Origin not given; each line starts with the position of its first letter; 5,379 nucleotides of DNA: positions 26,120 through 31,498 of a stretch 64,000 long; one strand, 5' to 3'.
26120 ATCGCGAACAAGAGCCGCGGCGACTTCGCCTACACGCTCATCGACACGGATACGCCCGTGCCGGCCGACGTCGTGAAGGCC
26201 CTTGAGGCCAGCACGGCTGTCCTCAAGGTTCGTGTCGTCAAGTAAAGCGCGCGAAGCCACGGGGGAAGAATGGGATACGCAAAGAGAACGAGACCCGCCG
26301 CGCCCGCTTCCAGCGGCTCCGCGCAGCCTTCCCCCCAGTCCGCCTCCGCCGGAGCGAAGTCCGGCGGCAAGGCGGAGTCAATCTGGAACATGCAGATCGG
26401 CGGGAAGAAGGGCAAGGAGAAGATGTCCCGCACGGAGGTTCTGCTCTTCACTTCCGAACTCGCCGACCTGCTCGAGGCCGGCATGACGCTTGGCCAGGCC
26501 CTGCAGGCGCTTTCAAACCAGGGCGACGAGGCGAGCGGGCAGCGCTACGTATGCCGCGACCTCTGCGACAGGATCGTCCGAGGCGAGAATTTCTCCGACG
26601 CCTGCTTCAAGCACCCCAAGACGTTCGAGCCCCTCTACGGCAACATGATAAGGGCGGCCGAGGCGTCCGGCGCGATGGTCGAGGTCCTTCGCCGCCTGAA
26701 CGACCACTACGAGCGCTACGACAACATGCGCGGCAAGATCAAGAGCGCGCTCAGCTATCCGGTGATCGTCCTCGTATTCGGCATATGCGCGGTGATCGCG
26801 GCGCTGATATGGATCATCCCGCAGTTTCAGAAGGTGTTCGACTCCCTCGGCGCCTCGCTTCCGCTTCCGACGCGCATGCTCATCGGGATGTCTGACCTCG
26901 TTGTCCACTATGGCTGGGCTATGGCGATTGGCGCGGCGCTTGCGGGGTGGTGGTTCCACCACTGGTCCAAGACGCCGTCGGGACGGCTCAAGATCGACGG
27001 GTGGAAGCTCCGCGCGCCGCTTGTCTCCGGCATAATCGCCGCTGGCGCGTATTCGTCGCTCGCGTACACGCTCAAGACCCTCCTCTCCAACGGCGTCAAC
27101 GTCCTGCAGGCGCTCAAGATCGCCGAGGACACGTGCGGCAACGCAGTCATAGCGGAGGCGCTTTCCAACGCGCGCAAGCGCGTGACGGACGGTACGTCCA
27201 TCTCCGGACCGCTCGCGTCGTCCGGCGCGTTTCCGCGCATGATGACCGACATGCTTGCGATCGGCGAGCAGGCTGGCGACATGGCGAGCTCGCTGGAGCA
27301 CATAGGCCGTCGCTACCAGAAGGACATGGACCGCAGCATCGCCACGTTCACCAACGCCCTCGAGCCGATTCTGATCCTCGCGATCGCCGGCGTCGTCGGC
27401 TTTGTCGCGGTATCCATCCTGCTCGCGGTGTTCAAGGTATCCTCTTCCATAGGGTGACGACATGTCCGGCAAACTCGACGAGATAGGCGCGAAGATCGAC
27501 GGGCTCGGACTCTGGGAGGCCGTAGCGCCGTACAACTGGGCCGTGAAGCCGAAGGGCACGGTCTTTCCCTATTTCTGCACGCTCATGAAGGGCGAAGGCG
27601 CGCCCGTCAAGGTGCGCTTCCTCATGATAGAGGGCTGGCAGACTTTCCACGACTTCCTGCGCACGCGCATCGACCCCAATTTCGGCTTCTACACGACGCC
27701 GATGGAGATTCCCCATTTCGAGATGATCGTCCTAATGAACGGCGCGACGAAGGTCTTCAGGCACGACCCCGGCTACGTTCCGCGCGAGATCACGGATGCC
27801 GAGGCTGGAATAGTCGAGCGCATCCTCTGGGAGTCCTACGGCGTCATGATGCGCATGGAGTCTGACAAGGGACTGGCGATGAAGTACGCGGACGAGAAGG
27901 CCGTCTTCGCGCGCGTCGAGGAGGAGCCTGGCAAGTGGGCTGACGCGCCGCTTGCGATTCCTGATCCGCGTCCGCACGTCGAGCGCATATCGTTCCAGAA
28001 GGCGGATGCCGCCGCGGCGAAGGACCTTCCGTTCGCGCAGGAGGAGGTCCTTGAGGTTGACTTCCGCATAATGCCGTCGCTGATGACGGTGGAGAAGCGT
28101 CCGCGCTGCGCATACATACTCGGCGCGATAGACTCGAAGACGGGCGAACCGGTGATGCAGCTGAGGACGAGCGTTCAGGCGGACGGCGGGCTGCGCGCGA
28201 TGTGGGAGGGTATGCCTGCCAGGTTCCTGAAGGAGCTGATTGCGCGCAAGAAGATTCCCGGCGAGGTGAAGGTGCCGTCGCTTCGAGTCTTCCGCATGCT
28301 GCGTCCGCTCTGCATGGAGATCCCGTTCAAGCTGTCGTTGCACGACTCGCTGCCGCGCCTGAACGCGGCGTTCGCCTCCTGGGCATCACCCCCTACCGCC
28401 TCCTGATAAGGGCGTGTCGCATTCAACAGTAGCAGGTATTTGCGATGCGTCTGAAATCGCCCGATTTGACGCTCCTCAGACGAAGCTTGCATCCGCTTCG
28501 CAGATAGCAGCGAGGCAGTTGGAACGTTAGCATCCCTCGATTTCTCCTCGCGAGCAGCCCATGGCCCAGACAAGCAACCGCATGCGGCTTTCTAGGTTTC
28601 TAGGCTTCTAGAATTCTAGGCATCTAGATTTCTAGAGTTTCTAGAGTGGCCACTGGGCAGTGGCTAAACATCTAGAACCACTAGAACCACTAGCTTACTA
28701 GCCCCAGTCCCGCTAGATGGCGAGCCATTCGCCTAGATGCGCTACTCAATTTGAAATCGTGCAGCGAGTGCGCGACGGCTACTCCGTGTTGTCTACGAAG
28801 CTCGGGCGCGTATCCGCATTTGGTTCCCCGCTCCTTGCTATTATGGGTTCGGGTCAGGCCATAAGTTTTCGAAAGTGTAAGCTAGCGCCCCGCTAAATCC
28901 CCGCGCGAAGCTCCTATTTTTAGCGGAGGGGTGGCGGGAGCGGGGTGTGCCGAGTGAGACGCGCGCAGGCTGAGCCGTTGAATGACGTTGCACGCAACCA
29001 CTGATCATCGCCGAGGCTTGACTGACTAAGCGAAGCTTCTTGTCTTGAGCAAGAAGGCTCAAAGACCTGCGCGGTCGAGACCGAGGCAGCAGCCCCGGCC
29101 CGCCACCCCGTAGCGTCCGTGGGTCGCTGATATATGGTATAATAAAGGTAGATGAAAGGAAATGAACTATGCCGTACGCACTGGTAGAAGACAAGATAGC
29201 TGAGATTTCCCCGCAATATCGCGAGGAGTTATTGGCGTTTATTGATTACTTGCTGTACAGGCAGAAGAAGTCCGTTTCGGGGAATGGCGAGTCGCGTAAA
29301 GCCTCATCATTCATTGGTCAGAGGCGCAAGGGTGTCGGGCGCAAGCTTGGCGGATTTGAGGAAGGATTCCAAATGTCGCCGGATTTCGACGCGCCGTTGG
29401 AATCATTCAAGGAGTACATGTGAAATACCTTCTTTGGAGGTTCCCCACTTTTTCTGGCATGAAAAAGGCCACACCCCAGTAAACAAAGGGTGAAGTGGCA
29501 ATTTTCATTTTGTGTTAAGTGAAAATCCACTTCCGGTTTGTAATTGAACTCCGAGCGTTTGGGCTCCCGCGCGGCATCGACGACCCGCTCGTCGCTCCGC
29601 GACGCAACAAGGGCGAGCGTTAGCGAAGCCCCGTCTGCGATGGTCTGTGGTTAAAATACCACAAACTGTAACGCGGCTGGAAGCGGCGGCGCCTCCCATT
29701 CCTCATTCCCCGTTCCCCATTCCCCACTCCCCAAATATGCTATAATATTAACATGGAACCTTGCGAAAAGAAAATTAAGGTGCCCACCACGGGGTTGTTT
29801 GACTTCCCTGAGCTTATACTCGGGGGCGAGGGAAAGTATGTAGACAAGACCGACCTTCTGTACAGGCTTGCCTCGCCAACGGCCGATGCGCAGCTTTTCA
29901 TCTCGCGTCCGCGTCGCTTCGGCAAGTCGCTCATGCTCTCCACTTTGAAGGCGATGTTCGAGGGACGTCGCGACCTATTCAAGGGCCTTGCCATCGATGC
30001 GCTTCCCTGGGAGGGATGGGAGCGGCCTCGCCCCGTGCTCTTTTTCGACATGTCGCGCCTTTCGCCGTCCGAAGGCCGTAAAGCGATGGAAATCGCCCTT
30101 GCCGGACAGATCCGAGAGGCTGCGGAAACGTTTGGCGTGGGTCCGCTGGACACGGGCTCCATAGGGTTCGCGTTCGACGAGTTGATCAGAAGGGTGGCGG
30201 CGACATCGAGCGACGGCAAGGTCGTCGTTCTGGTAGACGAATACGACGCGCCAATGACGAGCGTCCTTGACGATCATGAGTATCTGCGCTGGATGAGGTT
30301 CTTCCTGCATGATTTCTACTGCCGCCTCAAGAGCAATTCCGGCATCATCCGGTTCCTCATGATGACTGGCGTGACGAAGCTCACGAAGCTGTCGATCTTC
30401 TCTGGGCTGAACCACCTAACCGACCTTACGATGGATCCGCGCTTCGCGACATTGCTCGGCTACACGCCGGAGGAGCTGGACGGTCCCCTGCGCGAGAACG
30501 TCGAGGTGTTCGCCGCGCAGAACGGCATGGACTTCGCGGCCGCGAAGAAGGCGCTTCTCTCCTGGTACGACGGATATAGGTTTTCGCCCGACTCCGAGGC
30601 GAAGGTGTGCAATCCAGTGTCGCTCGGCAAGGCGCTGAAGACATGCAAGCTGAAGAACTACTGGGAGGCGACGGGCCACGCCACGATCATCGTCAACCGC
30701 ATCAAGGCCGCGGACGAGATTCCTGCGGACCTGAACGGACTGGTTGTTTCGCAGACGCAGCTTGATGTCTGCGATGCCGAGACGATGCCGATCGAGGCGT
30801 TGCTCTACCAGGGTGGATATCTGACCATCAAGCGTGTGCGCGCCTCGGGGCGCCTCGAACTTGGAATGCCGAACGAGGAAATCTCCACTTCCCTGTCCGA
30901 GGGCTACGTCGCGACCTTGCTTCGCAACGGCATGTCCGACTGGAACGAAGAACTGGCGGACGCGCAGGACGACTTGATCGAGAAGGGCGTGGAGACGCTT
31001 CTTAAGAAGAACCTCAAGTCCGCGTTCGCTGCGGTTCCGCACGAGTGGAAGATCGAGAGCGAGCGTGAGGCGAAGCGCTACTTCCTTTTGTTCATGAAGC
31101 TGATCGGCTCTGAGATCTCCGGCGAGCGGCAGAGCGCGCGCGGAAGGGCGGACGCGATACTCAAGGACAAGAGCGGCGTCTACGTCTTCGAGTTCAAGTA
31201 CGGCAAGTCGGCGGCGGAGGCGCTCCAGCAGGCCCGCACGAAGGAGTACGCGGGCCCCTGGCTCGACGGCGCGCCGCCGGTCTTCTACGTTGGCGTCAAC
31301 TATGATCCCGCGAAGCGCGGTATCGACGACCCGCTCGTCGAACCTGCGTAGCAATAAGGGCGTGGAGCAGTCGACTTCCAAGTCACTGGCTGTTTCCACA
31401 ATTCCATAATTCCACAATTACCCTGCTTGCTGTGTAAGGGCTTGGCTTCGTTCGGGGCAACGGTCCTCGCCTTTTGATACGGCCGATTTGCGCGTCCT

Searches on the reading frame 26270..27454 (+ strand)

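Call 33: search_protein_families(library=pfam, proteins=[window:26270-27454:+], max_evalue=0.001)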
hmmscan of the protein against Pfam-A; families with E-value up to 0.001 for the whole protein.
window:26270-27454:+ (395 aa): 1 family
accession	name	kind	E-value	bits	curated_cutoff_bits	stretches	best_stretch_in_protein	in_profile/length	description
PF00482.28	T2SSF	-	4.8e-51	172.4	25.2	2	60-184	1-125/125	Type II secretion system (T2SS), protein F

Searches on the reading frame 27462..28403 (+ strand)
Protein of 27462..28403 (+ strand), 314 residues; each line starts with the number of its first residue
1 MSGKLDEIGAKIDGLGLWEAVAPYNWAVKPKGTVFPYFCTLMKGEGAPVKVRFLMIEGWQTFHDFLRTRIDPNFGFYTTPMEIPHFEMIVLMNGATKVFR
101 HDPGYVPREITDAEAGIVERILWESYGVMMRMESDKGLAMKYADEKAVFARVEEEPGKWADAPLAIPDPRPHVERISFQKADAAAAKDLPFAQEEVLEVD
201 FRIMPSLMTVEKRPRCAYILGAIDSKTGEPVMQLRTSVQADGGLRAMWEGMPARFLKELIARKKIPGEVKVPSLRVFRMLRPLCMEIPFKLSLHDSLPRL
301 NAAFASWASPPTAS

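Call 33: search_protein_families(library=pfam, proteins=[window:27462-28403:+], max_evalue=0.001)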
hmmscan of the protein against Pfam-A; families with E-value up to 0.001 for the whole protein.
window:27462-28403:+ (314 aa): 1 family
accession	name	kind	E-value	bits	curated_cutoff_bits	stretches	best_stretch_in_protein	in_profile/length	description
PF22007.2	DUF6930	-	1.5e-09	38.5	27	1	187-305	6-120/123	Domain of unknown function (DUF6930)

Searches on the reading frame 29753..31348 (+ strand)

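Call 8: search_protein_families(library=pfam, proteins=[window:29753-31348:+], max_evalue=0.01)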
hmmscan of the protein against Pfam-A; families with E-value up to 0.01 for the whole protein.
window:29753-31348:+ (532 aa): 2 families
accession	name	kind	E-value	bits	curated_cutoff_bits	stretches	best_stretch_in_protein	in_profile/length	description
PF09820.16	AAA-ATPase_like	-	2.2e-46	158.6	26.1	1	14-216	3-201/201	Predicted AAA-ATPase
PF08011.17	PDDEXK_9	-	1.9e-09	37.8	25.5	1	437-524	3-102/105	PD-(D/E)XK nuclease superfamily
